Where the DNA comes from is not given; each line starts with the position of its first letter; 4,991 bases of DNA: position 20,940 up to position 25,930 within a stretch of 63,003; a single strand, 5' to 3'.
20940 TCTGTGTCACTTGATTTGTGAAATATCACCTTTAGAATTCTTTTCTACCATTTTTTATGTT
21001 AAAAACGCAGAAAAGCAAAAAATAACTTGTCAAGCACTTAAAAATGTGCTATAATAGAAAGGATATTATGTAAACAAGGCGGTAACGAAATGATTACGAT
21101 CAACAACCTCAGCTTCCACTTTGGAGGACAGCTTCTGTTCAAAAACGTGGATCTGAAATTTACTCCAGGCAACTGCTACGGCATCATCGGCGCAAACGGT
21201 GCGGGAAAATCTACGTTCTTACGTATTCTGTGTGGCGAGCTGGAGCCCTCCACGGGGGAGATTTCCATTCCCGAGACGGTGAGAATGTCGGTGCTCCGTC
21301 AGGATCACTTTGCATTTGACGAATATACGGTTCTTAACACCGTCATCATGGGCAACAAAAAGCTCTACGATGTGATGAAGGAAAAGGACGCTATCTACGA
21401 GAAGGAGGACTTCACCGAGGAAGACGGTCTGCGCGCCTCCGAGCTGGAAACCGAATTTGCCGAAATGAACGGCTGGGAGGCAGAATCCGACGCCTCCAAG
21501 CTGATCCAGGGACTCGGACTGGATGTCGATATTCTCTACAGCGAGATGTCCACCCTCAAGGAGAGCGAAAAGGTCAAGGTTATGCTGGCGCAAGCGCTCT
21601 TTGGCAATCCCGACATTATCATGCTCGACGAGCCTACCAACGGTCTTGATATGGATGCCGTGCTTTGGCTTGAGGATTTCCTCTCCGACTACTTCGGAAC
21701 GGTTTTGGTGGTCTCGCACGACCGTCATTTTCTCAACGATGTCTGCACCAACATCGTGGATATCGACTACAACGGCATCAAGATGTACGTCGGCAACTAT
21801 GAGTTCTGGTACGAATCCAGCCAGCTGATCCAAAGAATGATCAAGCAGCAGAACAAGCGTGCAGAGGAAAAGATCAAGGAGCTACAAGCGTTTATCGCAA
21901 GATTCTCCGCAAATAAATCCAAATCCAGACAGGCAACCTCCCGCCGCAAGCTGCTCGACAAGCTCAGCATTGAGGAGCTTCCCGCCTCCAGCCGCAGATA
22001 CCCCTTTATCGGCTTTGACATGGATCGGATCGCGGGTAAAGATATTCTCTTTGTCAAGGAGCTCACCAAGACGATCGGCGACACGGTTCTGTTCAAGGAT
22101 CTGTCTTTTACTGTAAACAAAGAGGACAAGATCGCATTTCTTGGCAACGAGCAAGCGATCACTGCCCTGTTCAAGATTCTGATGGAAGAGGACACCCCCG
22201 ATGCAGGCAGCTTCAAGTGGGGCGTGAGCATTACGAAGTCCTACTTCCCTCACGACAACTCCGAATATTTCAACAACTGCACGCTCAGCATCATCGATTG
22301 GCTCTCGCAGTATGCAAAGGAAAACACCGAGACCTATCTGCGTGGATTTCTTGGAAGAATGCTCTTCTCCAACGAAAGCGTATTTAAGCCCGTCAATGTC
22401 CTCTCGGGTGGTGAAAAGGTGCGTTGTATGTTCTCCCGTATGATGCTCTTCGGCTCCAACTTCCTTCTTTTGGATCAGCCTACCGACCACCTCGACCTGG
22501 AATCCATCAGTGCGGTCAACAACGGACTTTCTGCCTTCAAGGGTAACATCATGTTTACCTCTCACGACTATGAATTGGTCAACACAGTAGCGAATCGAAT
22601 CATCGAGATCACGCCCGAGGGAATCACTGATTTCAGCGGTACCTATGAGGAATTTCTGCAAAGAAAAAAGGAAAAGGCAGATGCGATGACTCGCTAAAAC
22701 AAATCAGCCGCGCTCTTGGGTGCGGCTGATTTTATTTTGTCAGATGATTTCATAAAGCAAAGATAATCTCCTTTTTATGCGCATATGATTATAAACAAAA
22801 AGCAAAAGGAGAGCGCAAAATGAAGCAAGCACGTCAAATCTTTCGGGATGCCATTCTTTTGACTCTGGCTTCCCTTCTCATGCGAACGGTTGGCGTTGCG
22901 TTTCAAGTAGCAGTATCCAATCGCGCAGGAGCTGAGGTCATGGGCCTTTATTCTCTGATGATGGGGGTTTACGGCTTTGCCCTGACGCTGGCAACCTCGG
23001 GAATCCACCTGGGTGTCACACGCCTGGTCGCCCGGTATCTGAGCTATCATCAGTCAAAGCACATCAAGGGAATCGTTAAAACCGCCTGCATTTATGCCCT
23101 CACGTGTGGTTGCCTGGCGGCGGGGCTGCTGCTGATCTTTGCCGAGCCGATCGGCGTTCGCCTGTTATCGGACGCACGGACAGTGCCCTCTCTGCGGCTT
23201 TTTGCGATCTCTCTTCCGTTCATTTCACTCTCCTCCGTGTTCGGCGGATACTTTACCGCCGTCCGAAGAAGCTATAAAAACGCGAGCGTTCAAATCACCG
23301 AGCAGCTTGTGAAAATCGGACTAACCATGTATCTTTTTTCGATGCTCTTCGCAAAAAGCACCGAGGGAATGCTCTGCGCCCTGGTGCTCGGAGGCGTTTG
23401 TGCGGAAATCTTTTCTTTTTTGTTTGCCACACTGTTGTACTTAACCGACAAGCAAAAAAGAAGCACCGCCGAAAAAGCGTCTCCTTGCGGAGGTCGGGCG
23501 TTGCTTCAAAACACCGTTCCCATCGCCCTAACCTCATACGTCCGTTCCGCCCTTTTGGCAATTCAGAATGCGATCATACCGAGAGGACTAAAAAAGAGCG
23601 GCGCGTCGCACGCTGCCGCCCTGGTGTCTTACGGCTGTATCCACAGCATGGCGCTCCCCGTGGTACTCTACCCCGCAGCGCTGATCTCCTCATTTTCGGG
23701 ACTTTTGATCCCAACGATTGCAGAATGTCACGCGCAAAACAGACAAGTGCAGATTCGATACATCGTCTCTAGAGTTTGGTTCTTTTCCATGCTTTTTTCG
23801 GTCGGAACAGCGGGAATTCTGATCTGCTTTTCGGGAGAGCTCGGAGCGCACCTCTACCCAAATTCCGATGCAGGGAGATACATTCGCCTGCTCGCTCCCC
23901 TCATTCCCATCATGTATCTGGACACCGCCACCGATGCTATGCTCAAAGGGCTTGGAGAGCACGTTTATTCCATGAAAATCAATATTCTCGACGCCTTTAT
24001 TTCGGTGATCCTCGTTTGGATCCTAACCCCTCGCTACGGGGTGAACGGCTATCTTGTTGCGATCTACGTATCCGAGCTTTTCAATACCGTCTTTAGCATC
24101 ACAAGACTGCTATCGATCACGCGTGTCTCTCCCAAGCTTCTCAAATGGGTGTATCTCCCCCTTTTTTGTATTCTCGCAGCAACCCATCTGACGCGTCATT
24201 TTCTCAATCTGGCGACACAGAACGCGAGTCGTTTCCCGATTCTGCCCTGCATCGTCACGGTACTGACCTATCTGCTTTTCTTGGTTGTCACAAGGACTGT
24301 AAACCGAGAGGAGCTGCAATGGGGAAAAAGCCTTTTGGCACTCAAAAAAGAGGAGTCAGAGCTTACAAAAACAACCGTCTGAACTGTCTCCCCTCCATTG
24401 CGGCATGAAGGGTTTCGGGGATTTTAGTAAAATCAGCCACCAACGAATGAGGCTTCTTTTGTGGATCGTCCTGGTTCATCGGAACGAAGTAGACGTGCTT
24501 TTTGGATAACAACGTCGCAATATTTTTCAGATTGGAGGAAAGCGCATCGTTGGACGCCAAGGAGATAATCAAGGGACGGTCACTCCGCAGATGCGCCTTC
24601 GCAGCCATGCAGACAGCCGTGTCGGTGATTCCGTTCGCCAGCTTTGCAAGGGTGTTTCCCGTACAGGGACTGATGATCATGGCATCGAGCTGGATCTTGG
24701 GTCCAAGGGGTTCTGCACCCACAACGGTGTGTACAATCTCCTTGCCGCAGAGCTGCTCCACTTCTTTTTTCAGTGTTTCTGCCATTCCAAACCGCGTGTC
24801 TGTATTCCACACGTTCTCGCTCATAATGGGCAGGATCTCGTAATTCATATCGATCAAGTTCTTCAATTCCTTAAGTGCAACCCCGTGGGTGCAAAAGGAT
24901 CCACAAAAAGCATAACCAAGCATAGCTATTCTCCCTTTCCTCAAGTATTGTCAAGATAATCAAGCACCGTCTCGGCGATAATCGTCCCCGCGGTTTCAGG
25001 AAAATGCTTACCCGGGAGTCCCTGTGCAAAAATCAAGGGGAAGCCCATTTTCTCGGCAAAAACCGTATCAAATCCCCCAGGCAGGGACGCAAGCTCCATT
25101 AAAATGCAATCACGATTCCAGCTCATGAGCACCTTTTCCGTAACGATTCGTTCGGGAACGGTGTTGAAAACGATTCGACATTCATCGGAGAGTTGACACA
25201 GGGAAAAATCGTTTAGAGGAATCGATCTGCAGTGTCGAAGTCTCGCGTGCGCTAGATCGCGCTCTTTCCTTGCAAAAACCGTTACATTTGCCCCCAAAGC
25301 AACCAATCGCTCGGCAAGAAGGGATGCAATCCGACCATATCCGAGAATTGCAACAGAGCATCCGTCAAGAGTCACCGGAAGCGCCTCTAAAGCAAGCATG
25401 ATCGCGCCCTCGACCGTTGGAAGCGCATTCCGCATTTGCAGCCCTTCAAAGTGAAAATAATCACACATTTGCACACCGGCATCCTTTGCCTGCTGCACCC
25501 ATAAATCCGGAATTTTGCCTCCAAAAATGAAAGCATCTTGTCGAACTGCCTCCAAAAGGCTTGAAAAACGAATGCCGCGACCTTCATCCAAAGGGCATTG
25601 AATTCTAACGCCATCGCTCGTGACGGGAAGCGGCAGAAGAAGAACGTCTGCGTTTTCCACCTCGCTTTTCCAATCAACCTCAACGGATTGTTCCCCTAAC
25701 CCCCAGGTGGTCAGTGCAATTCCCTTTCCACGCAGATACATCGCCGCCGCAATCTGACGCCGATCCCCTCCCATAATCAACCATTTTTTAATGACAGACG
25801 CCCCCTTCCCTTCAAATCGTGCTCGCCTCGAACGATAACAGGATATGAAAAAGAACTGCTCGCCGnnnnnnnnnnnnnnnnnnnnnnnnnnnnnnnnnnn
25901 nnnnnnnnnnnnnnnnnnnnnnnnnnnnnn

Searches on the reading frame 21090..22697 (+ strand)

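Call 12: search_protein_families(library=pfam, proteins=[window:21090-22697:+], max_evalue=0.001)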
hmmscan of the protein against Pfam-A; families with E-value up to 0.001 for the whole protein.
window:21090-22697:+ (535 aa): 4 families
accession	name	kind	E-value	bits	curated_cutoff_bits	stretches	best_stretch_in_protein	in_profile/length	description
PF00005.33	ABC_tran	-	1.2e-32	113.8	25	2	17-184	1-137/137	ABC transporter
PF12848.13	ABC_tran_Xtn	-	6.6e-22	77.8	25.9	1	223-299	1-77/85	ABC transporter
PF13304.12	AAA_21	-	1.5e-08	35.5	27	1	30-75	2-53/304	AAA domain, putative AbiEii toxin, Type IV TA system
PF02463.25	SMC_N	-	2.3e-05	24.4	40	0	277-509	135-213/220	RecF/RecN/SMC N terminal domain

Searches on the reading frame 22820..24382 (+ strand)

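Call 67: search_protein_families(library=pfam, proteins=[window:22820-24382:+], max_evalue=0.00001)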
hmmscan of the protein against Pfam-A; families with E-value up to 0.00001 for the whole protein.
window:22820-24382:+ (520 aa): 2 families
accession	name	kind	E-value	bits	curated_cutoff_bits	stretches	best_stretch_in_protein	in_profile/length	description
PF01943.22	Polysacc_synt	-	4.2e-12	46.5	28.2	1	9-302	3-272/274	Polysaccharide biosynthesis protein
PF01554.23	MatE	-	1.8e-09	38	24.9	0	288-401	44-161/161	MatE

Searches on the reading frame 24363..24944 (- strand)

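Call 67: search_protein_families(library=pfam, proteins=[window:24363-24944:-], max_evalue=0.00001)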
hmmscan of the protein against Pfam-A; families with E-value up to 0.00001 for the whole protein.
window:24363-24944:- (193 aa): 1 family
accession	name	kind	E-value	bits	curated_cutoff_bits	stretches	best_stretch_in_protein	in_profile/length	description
PF02441.25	Flavoprotein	-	8.5e-27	94.2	22.7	1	10-168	4-145/162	Flavoprotein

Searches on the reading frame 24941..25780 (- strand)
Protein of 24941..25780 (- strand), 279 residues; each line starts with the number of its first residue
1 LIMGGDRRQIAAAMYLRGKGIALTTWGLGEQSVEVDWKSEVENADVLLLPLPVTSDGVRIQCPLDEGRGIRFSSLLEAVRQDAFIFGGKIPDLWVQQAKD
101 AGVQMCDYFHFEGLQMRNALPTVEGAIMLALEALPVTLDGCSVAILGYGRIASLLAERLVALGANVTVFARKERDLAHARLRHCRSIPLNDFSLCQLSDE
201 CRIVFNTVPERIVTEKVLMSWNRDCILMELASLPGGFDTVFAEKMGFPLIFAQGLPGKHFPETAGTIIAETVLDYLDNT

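Call 67: search_protein_families(library=pfam, proteins=[window:24941-25780:-], max_evalue=0.00001)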
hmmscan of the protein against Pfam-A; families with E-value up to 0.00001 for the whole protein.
window:24941-25780:- (279 aa): 2 families
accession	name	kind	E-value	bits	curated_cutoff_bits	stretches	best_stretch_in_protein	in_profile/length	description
PF16924.11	DpaA_N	-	6.3e-20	71.9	29.2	1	2-109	4-116/116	Dipicolinate synthase subunit A N-terminal domain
PF02826.25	2-Hacid_dh_C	-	5.6e-07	29.6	25.1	1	136-217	32-108/178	D-isomer specific 2-hydroxyacid dehydrogenase, NAD binding domain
